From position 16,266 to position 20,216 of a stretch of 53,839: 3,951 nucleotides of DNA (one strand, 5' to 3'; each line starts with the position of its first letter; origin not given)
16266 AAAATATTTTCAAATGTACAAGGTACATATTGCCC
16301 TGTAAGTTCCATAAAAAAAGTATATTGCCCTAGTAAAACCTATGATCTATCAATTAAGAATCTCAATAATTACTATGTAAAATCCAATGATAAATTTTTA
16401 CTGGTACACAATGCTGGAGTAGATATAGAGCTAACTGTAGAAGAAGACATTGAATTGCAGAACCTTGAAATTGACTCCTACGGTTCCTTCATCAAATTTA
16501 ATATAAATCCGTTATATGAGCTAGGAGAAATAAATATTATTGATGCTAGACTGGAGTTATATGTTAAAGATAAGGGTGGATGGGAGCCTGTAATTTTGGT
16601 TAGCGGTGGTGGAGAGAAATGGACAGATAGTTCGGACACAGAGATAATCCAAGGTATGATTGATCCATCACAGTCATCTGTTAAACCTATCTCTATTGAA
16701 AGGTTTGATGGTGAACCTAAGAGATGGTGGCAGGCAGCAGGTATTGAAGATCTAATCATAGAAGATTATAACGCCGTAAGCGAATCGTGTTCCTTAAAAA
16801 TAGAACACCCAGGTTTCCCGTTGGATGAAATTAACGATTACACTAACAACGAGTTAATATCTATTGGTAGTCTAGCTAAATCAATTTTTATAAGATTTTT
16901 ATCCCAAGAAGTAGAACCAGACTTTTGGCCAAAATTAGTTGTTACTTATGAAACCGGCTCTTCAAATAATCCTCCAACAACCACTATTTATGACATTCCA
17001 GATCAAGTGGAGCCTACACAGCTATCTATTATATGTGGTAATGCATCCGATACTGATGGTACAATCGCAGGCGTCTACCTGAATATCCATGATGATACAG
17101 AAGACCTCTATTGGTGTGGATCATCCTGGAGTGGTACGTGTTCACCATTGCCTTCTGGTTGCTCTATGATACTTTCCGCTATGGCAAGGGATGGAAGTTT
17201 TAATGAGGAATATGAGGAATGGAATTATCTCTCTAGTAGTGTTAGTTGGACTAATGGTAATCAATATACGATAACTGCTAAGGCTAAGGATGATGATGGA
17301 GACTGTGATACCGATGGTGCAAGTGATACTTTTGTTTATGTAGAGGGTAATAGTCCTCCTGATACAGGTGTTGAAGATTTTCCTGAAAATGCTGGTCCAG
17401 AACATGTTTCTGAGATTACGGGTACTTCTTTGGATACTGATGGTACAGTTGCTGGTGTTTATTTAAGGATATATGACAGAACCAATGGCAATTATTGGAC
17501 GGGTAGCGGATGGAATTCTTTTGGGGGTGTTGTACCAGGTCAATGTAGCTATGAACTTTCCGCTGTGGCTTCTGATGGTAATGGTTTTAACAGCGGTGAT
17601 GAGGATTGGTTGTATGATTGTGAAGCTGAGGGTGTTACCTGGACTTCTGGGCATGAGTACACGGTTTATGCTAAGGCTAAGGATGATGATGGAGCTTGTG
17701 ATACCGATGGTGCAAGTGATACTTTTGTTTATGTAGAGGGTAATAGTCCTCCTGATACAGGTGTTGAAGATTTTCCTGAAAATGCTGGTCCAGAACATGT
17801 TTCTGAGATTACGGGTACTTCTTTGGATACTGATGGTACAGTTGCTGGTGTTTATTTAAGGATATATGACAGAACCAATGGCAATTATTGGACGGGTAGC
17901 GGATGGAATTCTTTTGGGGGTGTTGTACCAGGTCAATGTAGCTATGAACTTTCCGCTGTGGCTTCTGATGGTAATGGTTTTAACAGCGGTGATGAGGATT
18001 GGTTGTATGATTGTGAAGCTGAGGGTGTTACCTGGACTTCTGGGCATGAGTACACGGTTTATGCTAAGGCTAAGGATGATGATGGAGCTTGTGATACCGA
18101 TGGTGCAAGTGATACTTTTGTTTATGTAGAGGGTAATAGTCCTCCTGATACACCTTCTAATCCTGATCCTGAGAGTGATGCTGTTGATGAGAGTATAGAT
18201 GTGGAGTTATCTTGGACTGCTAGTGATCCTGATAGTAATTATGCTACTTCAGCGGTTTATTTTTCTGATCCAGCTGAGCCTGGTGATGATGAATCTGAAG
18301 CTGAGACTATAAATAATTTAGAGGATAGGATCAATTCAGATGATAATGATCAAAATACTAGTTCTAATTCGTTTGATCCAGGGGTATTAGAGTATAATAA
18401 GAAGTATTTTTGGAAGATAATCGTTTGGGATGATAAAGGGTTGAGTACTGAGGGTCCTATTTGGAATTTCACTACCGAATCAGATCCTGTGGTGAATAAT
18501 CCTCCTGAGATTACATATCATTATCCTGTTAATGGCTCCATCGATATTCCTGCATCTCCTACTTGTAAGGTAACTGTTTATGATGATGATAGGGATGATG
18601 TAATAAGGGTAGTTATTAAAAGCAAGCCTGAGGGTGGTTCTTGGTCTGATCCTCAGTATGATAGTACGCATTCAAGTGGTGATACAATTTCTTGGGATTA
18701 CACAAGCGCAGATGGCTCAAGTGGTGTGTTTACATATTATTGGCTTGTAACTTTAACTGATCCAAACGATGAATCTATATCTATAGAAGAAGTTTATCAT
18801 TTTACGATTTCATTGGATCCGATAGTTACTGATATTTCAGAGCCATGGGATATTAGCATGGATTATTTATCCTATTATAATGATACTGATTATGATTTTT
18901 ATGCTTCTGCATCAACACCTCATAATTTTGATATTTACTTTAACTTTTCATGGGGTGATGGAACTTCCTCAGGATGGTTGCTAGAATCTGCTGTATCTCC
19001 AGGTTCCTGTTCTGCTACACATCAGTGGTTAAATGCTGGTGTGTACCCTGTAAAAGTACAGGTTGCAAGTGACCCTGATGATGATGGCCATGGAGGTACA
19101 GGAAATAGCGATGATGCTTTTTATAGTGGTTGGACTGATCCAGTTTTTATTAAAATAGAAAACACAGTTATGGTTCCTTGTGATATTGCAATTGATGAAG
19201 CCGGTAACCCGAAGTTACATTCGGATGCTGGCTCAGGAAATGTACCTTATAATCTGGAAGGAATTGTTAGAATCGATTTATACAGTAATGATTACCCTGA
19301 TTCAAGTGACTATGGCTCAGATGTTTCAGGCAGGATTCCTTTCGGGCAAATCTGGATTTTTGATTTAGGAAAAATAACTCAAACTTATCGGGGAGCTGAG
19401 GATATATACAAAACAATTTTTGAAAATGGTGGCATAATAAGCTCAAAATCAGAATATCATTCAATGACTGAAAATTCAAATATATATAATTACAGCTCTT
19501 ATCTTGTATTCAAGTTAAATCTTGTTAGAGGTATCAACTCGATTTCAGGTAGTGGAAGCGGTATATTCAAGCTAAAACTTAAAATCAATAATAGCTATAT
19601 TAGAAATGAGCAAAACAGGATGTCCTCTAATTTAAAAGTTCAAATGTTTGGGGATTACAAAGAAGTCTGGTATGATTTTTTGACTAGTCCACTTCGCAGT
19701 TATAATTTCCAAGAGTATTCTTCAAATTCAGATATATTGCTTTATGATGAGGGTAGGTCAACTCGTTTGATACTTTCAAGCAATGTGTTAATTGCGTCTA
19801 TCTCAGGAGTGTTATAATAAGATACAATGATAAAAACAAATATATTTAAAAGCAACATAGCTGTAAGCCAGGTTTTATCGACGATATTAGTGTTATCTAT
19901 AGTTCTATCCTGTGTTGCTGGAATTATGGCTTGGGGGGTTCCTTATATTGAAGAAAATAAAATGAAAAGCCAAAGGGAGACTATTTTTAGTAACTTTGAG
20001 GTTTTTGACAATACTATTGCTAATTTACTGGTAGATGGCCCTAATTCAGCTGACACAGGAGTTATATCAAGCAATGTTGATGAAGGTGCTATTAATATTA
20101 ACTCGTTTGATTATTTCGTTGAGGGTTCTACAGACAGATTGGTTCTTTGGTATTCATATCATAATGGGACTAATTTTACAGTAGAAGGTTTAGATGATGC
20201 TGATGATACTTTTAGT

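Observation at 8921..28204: Unusually elaborate type IV pilus-like locus: two ATPases, split platform, six class III-signal proteins including three giant adhesin-like 'pilins'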

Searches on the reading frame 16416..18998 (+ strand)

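Call 29: search_protein_families(library=pfam, proteins=[window:16416-18998:+], max_evalue=1)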
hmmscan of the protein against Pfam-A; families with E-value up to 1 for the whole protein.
window:16416-18998:+ (861 aa): 4 families
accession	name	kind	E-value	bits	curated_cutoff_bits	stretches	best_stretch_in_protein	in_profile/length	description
PF22072.2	FAP42_B3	-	0.00029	21.3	27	0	404-436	53-85/156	FAP42 domain B3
PF08448.16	PAS_4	-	0.053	14.2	23.1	0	326-357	75-107/110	PAS fold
PF25417.1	DUF7889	-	0.1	12.3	27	0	348-359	8-19/50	Family of unknown function (DUF7889)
PF25788.1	Ig_Rha78A_N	-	0.11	13.2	27.4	0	654-679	67-93/105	Rha78A-like, N-terminal immunoglobulin domain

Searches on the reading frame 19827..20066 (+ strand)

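Call 89: search_protein_families(library=pfam, proteins=[window:19827-20066:+], max_evalue=10)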
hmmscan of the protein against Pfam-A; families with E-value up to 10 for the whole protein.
window:19827-20066:+ (80 aa): 1 family
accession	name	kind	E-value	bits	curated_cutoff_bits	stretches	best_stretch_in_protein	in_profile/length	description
PF23960.2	DUF7289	-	4.9e-06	26.7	27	1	12-77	2-67/238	Family of unknown function (DUF7289)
